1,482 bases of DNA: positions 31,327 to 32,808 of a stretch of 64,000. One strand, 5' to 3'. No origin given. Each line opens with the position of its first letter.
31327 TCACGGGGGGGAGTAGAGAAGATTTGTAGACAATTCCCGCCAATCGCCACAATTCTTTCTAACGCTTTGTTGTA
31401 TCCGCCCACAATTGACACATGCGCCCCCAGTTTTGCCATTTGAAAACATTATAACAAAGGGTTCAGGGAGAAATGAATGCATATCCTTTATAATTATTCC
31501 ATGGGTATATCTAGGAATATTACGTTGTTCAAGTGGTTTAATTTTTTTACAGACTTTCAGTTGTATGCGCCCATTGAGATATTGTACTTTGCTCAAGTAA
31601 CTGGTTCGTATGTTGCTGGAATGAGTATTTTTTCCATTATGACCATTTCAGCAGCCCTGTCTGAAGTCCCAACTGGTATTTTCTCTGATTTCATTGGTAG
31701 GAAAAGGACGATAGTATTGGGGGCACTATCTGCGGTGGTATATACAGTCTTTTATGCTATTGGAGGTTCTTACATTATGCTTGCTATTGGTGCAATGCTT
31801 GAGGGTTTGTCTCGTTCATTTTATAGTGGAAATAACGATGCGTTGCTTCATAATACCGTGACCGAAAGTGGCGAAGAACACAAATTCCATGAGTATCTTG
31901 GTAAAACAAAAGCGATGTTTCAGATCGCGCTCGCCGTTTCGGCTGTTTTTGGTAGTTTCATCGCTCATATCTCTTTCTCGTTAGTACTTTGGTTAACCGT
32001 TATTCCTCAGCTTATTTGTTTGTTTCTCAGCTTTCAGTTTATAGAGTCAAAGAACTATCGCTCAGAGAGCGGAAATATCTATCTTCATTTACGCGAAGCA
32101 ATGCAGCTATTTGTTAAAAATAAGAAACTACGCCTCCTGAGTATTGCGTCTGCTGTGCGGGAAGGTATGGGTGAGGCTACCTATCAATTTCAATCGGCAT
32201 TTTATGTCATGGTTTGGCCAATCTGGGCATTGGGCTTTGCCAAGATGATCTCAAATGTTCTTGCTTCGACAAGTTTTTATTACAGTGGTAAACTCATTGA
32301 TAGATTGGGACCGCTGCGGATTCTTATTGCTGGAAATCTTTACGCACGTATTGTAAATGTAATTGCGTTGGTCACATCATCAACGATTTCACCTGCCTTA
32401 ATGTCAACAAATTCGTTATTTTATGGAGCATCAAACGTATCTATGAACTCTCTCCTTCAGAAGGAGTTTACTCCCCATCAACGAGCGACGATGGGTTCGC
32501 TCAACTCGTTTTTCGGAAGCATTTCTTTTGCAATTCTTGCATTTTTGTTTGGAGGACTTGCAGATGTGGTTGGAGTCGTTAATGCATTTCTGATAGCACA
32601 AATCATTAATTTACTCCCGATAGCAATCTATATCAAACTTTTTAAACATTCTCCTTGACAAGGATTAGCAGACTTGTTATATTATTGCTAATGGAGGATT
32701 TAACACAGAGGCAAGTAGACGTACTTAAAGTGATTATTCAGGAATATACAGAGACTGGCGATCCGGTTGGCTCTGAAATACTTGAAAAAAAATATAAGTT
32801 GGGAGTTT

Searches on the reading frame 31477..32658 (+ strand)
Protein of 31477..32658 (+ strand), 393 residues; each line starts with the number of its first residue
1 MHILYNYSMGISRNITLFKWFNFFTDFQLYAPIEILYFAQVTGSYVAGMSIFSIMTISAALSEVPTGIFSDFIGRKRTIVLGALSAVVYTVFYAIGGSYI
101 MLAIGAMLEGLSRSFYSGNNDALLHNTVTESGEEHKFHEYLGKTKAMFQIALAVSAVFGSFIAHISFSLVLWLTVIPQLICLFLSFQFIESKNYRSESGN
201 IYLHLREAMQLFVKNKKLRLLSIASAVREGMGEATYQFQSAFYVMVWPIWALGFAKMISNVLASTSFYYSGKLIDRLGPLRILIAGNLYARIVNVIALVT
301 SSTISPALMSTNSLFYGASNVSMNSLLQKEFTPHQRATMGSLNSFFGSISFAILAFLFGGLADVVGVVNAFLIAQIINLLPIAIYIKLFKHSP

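Call 8: search_protein_families(library=pfam, proteins=[window:31477-32658:+])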
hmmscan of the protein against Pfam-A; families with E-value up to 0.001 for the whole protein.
window:31477-32658:+ (393 aa): 1 family
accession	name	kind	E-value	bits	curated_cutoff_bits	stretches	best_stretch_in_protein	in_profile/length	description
PF07690.21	MFS_1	-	1.1e-28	100.6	33.4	2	23-353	8-345/347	Major Facilitator Superfamily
